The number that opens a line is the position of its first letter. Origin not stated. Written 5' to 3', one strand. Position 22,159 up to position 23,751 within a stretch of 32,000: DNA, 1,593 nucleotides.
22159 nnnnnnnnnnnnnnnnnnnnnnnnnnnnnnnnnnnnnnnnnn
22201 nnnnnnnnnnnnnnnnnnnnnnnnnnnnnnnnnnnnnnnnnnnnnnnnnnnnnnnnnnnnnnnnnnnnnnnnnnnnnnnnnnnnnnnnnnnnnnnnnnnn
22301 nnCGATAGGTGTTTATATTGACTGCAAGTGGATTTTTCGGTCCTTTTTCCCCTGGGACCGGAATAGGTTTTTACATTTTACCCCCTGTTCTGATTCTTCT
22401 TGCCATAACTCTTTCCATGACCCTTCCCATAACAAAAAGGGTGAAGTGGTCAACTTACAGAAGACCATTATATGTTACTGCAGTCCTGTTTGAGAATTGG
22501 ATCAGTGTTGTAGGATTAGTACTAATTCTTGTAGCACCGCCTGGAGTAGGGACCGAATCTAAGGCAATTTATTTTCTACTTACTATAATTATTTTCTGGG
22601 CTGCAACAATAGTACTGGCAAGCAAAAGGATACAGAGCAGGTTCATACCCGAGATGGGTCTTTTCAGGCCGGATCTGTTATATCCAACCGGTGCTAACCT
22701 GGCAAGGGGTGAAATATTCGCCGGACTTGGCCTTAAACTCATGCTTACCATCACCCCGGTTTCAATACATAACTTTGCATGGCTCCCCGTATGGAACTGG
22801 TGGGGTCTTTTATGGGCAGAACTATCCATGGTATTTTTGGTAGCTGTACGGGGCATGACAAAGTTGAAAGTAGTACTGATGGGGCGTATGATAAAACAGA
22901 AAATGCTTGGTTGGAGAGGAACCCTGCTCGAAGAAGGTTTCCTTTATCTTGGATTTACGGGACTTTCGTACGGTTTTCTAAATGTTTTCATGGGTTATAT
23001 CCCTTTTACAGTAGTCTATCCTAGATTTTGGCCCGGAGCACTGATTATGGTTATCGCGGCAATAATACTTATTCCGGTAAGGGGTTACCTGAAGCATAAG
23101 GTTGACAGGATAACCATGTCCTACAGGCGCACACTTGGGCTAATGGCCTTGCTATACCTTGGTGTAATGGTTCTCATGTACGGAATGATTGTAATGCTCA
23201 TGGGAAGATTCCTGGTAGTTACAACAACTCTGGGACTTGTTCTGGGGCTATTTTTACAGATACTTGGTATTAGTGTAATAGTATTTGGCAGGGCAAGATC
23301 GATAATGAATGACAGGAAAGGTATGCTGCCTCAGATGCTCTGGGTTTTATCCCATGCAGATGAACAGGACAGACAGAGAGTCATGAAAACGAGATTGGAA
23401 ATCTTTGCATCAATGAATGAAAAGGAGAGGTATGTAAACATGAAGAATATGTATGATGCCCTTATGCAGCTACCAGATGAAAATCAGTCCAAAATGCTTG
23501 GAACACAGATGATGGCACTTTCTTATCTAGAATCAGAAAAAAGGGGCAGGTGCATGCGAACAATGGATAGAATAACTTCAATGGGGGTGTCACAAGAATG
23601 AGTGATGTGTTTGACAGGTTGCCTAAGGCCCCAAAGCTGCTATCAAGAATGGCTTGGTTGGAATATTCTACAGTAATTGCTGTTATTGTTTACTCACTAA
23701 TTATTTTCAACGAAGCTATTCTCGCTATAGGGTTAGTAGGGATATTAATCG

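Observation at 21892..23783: Uncharacterised three-gene operon built around a Met-rich ~19-aa helical repeat shared by a soluble protein and a transporter-like membrane protein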

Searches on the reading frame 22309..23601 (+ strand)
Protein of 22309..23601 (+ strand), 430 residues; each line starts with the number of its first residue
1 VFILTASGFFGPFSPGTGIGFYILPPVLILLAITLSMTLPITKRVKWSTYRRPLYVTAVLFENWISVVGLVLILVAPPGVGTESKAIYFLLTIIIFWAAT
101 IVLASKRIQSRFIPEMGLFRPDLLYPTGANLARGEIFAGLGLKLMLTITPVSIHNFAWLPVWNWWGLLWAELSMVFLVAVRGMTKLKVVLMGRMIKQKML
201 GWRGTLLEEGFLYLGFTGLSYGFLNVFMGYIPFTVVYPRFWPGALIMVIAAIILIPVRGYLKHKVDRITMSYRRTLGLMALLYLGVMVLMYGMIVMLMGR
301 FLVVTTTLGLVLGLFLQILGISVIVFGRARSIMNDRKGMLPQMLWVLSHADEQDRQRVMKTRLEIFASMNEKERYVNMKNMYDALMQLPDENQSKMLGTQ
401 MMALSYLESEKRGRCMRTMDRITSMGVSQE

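Call 3: search_protein_families(library=pfam, proteins=[window:22309-23601:+], max_evalue=1)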
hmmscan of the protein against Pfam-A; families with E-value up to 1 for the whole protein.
window:22309-23601:+ (430 aa): 2 families
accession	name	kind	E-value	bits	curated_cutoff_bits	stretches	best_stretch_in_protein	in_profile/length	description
PF11304.13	DUF3106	-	0.12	13.3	24.3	1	353-413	42-100/104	Protein of unknown function (DUF3106)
PF19914.5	WEF-hand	-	0.21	12.9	27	1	360-398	3-41/81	Wolframin EF-hand domain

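Call 4: search_protein_families(library=ncbifam, proteins=[window:22309-23601:+], max_evalue=1)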
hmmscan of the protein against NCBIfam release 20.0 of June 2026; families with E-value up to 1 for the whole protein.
window:22309-23601:+ (430 aa): 0 families

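Call 8: find_homologous_proteins(query=window:22309-23598:+)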
Query window:22309-23598:+ (430 aa): 18 proteins with E <= 0.001 among 8000 candidates.
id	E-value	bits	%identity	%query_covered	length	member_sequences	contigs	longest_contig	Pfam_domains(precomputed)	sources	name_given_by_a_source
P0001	9.0e-278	939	100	100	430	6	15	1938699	-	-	-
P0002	7.8e-259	877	93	100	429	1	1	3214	-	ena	-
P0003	1.7e-243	826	89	97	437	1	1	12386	-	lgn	-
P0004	1.5e-226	771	81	99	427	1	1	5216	-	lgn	-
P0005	4.0e-221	753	78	98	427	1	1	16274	-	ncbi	ncbi:MAG: hypothetical protein ACP5NO_06995 [Thermoplasmata archaeon]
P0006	8.1e-211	719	76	98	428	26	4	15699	-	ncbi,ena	-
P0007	3.0e-207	707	76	97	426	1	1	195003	-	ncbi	ncbi:MAG: hypothetical protein ACP5NK_00755 [Thermoplasmata archaeon]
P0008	6.6e-174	597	64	97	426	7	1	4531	-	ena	-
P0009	6.9e-157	541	57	97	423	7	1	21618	-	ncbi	-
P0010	1.2e-156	540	57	97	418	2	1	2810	-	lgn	-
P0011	1.1e-154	534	57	97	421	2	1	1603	-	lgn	-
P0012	6.4e-152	525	57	97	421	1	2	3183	-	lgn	-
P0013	8.4e-151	521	55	95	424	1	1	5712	-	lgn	-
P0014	2.0e-150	520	55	98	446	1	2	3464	-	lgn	-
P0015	5.4e-81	291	40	97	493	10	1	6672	-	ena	-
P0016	1.4e-72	263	38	95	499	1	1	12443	-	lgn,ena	-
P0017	1.1e-40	158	33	90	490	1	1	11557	-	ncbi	-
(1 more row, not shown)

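Call 14: find_encoding_contigs(protein=P0007, flank=6000, max_places=2)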
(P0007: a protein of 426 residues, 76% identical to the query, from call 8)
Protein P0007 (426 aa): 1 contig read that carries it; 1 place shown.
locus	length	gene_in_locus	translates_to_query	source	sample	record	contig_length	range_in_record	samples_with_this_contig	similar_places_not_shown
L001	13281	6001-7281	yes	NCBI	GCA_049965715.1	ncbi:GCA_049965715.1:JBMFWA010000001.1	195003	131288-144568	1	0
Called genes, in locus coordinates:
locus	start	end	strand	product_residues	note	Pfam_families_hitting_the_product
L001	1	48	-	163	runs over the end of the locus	PF01850:PIN (weak)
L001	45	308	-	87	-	-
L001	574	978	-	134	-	PF01850:PIN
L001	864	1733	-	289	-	-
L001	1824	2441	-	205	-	-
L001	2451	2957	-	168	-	PF01609:DDE_Tnp_1 (weak)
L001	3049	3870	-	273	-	PF02371:Transposase_20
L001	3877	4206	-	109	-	PF01548:DEDD_Tnp_IS110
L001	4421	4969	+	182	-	PF01609:DDE_Tnp_1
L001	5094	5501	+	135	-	-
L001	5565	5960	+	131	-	-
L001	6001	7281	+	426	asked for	-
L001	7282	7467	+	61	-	-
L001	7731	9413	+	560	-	PF07690:MFS_1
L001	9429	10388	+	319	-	-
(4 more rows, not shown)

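Call 15: find_encoding_contigs(protein=P0009, flank=6000, max_places=2)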
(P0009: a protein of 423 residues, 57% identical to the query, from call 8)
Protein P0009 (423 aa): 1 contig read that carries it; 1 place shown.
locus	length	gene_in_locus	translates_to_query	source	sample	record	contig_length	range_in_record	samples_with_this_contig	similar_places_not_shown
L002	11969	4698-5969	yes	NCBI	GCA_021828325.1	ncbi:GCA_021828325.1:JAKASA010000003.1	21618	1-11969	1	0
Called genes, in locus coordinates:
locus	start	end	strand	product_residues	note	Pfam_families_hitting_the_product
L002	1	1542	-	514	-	?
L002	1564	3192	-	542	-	PF04055:Radical_SAM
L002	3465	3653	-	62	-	-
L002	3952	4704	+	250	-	-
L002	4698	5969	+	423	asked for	-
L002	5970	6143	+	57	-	-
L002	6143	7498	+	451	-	PF07690:MFS_1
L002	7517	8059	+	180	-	PF13529:Peptidase_C39_2, PF03412:Peptidase_C39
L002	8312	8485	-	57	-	-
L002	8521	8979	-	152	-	-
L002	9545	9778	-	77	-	-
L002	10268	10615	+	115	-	PF01609:DDE_Tnp_1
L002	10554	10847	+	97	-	PF01609:DDE_Tnp_1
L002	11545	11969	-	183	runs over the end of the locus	-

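Call 16: find_encoding_contigs(protein=P0016, flank=6000, max_places=2)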
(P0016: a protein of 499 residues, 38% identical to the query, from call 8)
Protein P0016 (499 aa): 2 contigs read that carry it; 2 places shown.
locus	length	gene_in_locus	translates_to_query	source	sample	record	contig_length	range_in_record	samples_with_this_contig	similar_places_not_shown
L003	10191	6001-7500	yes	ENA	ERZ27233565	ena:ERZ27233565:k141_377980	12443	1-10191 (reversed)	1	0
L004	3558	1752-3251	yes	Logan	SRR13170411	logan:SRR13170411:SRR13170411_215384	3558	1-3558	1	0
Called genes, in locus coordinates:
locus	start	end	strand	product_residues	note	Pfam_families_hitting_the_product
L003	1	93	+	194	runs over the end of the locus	-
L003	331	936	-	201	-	-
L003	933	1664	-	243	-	PF00578:AhpC-TSA, PF08534:Redoxin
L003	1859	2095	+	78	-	PF00403:HMA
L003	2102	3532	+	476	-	PF01134:GIDA (faint), PF07992:Pyr_redox_2, PF13738:Pyr_redox_3, PF00070:Pyr_redox, PF02852:Pyr_redox_dim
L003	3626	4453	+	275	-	PF00106:adh_short, PF08659:KR, PF13561:adh_short_C2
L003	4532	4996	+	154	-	PF12840:HTH_20 (weak), PF13384:HTH_23 (faint), PF13404:HTH_AsnC-type, PF13412:HTH_24, PF01037:AsnC_trans_reg (weak)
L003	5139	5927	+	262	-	PF11304:DUF3106 (faint)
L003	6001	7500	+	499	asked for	-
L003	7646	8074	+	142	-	PF01638:HxlR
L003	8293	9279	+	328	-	PF09250:Prim-Pol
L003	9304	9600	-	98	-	-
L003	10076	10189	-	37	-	?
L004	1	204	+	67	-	?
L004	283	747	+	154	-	PF12840:HTH_20 (weak), PF13384:HTH_23 (faint), PF13404:HTH_AsnC-type, PF13412:HTH_24, PF01037:AsnC_trans_reg (weak)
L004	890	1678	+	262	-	PF11304:DUF3106 (faint)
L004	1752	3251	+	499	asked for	-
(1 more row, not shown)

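Call 17: find_encoding_contigs(protein=P0017, flank=6000, max_places=2)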
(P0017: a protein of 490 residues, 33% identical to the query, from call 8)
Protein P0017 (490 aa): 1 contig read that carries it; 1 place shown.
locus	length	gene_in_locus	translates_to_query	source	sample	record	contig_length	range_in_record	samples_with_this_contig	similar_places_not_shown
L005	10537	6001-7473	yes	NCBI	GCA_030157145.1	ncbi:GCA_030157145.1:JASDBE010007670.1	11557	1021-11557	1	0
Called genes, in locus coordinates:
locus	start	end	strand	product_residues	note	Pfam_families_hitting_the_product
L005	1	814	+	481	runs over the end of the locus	PF07992:Pyr_redox_2, PF13738:Pyr_redox_3, PF00070:Pyr_redox, PF02852:Pyr_redox_dim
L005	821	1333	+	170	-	-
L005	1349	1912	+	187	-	PF00578:AhpC-TSA, PF08534:Redoxin (weak)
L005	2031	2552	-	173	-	PF18423:zf_CopZ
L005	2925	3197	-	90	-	-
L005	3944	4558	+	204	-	PF13404:HTH_AsnC-type, PF13412:HTH_24, PF08220:HTH_DeoR (weak), PF12840:HTH_20 (faint), PF01037:AsnC_trans_reg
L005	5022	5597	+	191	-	-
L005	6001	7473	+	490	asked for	-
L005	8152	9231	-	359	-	-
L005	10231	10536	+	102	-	?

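Call 18: predict_structure(alignment_id=A1)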
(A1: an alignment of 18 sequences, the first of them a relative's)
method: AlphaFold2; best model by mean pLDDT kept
length: 430 residues; sequences in the alignment: 18
mean_pLDDT: 75.4   pTM: 0.77
mean pLDDT of the five models: 75.4, 73.7, 68.5, 61.6, 59.1
residues with pLDDT >= 90: 79; 70-90: 222; 50-70: 93; < 50: 36
segments of 3 or more residues with pLDDT < 50: 1-19, 230-236, 427-430
pLDDT, mean of each block of 10 residues (from residue 1): 34 42 67 70 63 69 68 57 68 73 68 56 57 78 78 64 73 79 78 75 84 88 71 50 89 91 82 89 91 82 81 86 85 80 85 90 91 91 87 90 91 92 60
secondary structure, 60 per line:
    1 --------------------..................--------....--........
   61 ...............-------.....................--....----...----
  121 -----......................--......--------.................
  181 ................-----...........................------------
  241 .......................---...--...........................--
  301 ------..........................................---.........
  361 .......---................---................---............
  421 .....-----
elements in order: H21-38 H47-50 H53-75 H83-103 H106-109 H126-147 H150-155 H164-196 H202-228 H241-263 H272-298 H307-348 H352-367 H371-386 H390-405 H409-425
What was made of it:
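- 23293..23601 (+): g2 cytoplasmic tail (residues 329-430): four 19-aa units homologous to g1 units 0-4. AF2 gives helices 352-367, 371-386, 390-405 and 409-425 with pLDDT 85-92 (call 18).
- Checked: I find 9 TM helices rather than ~10, from the AF2 helices (call 18) and the positive-inside rule across 18 homologues.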

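Call 21: search_protein_representatives(alignment_id=A1)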
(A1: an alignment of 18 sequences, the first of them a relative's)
Query: 18 sequences, 425 profile positions. Proteins with E-value up to 0.001 (for the whole library): 188; up to 1e-10: 69; up to 1e-30: 32. The best 150 are listed.
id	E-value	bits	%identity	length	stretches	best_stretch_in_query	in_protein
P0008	2.7e-198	675.5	-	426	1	4-421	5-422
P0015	1.6e-162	557.6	-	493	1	7-423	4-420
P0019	4.7e-108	378.2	-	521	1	15-421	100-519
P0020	1.1e-97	344.0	-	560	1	21-422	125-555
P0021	1.7e-97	343.4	-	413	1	19-418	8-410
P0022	7.0e-95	334.8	-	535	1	18-420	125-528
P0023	1.1e-92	327.5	-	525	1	16-421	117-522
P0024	1.0e-91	324.4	-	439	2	19-412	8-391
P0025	4.8e-88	312.3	-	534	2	82-420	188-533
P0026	1.9e-83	297.1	-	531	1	20-420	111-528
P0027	7.2e-81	288.7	-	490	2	16-416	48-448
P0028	1.7e-80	287.5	-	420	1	30-419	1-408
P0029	1.3e-70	254.9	-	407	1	14-418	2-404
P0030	4.9e-61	223.3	-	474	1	14-420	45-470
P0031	6.2e-60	219.7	-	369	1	66-419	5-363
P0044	1.3e-42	162.6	-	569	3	19-293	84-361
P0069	2.0e-14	69.8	-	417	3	336-418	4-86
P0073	1.1e-13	67.4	-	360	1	333-422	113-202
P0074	2.3e-13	66.3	-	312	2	336-414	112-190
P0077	1.9e-11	60.0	-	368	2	334-422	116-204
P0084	6.2e-11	58.3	-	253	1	322-422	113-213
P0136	2.2e-07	46.5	-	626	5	336-404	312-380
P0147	7.4e-07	44.8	-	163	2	336-414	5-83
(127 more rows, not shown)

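Call 22: search_protein_families(library=pfam, proteins=[P0019, P0020, P0022, P0044, P0073, P0074, P0077, P0084, P0136, P0069], max_evalue=0.01)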
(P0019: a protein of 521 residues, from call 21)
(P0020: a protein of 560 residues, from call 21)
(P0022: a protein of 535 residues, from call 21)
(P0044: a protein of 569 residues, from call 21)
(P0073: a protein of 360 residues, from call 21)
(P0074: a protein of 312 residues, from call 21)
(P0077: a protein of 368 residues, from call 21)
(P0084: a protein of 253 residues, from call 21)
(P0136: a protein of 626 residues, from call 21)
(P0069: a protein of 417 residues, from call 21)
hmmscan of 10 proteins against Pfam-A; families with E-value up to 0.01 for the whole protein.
P0019 (521 aa): 0 families

P0020 (560 aa): 0 families

P0022 (535 aa): 0 families

P0044 (569 aa): 0 families

P0073 (360 aa): 0 families

P0074 (312 aa): 3 families
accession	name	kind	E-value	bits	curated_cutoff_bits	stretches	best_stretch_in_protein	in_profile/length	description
PF11304.13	DUF3106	-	2.3e-05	25.2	24.3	0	5-72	34-98/104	Protein of unknown function (DUF3106)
PF03779.20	SPW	-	0.00022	22.1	31.5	1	262-296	9-42/93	SPW repeat domain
PF19914.5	WEF-hand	-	0.006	17.9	27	0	6-84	7-78/81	Wolframin EF-hand domain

P0077 (368 aa): 2 families
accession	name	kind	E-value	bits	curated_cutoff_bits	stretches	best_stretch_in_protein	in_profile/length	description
PF11304.13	DUF3106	-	1.9e-05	25.5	24.3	1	115-193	27-102/104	Protein of unknown function (DUF3106)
PF20587.3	DUF6789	-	0.00047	20.7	27.1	0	271-350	54-136/144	Family of unknown function (DUF6789)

P0084 (253 aa): 2 families
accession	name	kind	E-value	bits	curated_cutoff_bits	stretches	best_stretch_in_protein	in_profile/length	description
PF03779.20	SPW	-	2.2e-19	70.1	31.5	1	6-96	4-92/93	SPW repeat domain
PF11304.13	DUF3106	-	9.2e-06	26.5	24.3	1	123-203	26-103/104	Protein of unknown function (DUF3106)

P0136 (626 aa): 2 families
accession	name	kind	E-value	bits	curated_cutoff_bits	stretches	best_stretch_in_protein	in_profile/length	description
PF11304.13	DUF3106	-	1.7e-07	32.1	24.3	0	496-594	7-100/104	Protein of unknown function (DUF3106)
PF17274.7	DUF5339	-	7.1e-07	30.4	27.7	0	272-306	34-68/70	Family of unknown function (DUF5339)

P0069 (417 aa): 2 families
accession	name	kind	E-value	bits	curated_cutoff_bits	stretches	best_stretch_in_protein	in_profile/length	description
PF03779.20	SPW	-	5.4e-18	65.7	31.5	1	310-404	7-91/93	SPW repeat domain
PF11304.13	DUF3106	-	2.1e-06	28.6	24.3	2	13-94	21-98/104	Protein of unknown function (DUF3106)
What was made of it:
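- On Pfam DUF3106 (PF11304): Relatives P0084, P0069, P0077, P0074 and P0136 score 25-32 bits (call 22).
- The domain is also fused to other membrane domains (SPW, DUF6789-like), like a portable cytoplasmic adaptor (call 22).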

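Call 23: fold_search(model_id=the predicted structure, library=pdb)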
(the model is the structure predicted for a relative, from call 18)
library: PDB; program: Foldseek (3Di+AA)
matches with E <= 10: 269; with E <= 0.001: 0
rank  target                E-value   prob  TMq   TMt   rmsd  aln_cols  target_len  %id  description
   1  9v4h_A                3.6e-01  0.66  0.26  0.33  18.1       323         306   13  Prenyltransferase Ord1 Q216A-FSPP (released 2025-10-01)
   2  1u15_A                4.5e-01  0.08  0.13  0.12  27.9       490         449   10  Crystal structure of a duck-delta-crystallin-1 double loop mutant (DLM) (released 2004-10-05)
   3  8uwb_B                5.5e-01  0.12  0.15  0.16  22.0       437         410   10  Crystal structure of PP2A PPP2R1A-PPP2CA-PPP2R5E phosphatase. (released 2024-04-17)
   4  8tf5                  5.9e-01  0.10  0.12  0.13  21.8       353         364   14  Crystal structure of orphan G protein-coupled receptor 6, pseudoapo form (released 2024-12-04)
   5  8wi0_A                6.7e-01  0.06  0.10  0.05  28.9       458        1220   10  wt-hMRP5 inward-open (released 2024-07-03)
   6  9v4j_A                7.6e-01  0.38  0.23  0.31  18.0       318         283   14  Prenyltransferase Ord1 Wild type-FSPP (released 2025-10-01)
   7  9n6z_SP               8.2e-01  0.08  0.13  0.05  25.7       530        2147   12  SSU processome maturation and disassembly, State D (released 2025-11-05)
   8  1i0a_C                8.6e-01  0.06  0.12  0.12  27.3       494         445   12  CRYSTAL STRUCTURE OF WILD TYPE TURKEY DELTA 1 CRYSTALLIN (EYE LENS PROTEIN) (released 2001-04-21)
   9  6msm_A                8.9e-01  0.06  0.10  0.05  28.5       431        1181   11  Phosphorylated, ATP-bound human cystic fibrosis transmembrane conductance regulator (CFTR) (released 2018-11-21)
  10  9dw8_A                9.3e-01  0.06  0.11  0.05  30.9       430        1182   12  Dephosphorylated (E1371Q)CFTR in complex with PKA-C (released 2024-11-13)
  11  1tjv_C                1.0e+00  0.06  0.13  0.12  27.6       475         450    8  Crystal Structure of T161D Duck Delta 2 Crystallin Mutant (released 2004-09-07)
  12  9v4g_A                1.2e+00  0.28  0.23  0.29  18.6       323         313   13  Prenyltransferase Ord1 wild type (released 2025-10-01)
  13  5azd_D                1.2e+00  0.13  0.15  0.22  17.4       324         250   14  Crystal structure of thermophilic rhodopsin. (released 2016-04-27)
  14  23xk_A                1.2e+00  0.06  0.14  0.14  23.3       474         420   10  Cryo-EM structure of human sodium/proton antiporter NHE1 in complex with Cariporide in an outward-open conformation (released 2026-04-08)
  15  9q8i_M                1.2e+00  0.12  0.18  0.16  19.2       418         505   11  Cryo-EM structure of E. coli complex I variant V96P/N142M (NuoE) (released 2025-11-05)
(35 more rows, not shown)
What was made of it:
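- Tried and rejected: The g2 model's best hit had E 0.36 and TM below 0.3 (call 23).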

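Call 27: find_related_loci(query=A1, collection=genome_contigs, flank=10000)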
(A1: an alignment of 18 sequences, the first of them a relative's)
Query A1 (430 aa) in genome_contigs; peptide patterns used: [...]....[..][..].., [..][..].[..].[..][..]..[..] (x = any residue, [..] = any of these).
213 stretches matched a pattern; 9 encode a relative of the query (tblastn E <= 1e-3); 9 distinct loci.
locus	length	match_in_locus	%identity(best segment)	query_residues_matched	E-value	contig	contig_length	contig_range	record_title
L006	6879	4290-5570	92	4-430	0e+0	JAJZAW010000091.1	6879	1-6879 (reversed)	MAG: Thermoplasmata archaeon isolate HSP1.bin41 NODE_7457_length_6879_cov_2.646031, whole genome shotgun sequence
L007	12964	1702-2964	78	4-424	0e+0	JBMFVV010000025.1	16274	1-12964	MAG: Thermoplasmata archaeon isolate KM4364-01 NODE_25_length_16274_cov_287.185652, whole genome shotgun sequence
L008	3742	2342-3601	76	4-423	0e+0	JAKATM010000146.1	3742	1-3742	MAG: Thermoplasmata archaeon isolate YP2.bin63 NODE_24283_length_3742_cov_1.638451, whole genome shotgun sequence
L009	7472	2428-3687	76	4-423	0e+0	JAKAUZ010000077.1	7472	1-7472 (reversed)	MAG: Thermoplasmata archaeon isolate YP3.bin60 NODE_12784_length_7472_cov_3.82124, whole genome shotgun sequence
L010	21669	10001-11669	75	4-423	0e+0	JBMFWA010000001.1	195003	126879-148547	MAG: Thermoplasmata archaeon isolate KM4364-06 NODE_1_length_195003_cov_86.067670, whole genome shotgun sequence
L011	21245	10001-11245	56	7-422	4e-159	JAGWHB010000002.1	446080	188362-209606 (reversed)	MAG: Thaumarchaeota archaeon isolate REEA66 REEA66_2_length_446080_cov_7.883153, whole genome shotgun sequence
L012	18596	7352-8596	57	7-422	1e-157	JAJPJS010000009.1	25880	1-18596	MAG: Thaumarchaeota archaeon isolate Centralia_MAG_53 k107_6630284, whole genome shotgun sequence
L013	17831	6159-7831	31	37-416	1e-43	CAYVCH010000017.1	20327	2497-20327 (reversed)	MAG TPA_asm: uncultured Actinomycetes bacterium isolate binchicken_co30_51 genome assembly, contig: NODE_1974_length_203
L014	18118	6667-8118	30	37-420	1e-43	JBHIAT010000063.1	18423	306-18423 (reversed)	MAG: Candidatus Bipolaricaulia bacterium isolate K_2_bin.63 NODE_1368_length_18423_cov_10.770851, whole genome shotgun s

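Call 33: find_encoding_contigs(protein=P0003, flank=8000, max_places=1)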
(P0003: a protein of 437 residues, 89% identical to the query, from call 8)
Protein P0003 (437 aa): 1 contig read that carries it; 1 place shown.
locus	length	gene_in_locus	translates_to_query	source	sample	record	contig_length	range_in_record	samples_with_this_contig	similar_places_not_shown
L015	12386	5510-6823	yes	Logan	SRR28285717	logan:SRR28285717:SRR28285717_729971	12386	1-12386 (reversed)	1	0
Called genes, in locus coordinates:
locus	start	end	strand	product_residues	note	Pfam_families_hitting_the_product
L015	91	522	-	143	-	PF03243:MerB (weak)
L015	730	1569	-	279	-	-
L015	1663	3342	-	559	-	-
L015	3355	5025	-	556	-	PF04055:Radical_SAM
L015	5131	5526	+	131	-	-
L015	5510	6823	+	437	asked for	-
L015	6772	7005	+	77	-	-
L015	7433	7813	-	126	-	PF01638:HxlR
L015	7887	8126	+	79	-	PF00403:HMA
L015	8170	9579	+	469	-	PF07992:Pyr_redox_2, PF13434:Lys_Orn_oxgnase (faint), PF13738:Pyr_redox_3, PF00070:Pyr_redox, PF01266:DAO (faint), PF02852:Pyr_redox_dim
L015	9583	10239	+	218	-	PF05175:MTS (weak), PF06325:PrmA, PF13847:Methyltransf_31, PF08241:Methyltransf_11 (weak), PF13649:Methyltransf_25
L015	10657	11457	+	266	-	PF18423:zf_CopZ, PF04324:Fer2_BFD (faint), PF00403:HMA (weak)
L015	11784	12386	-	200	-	?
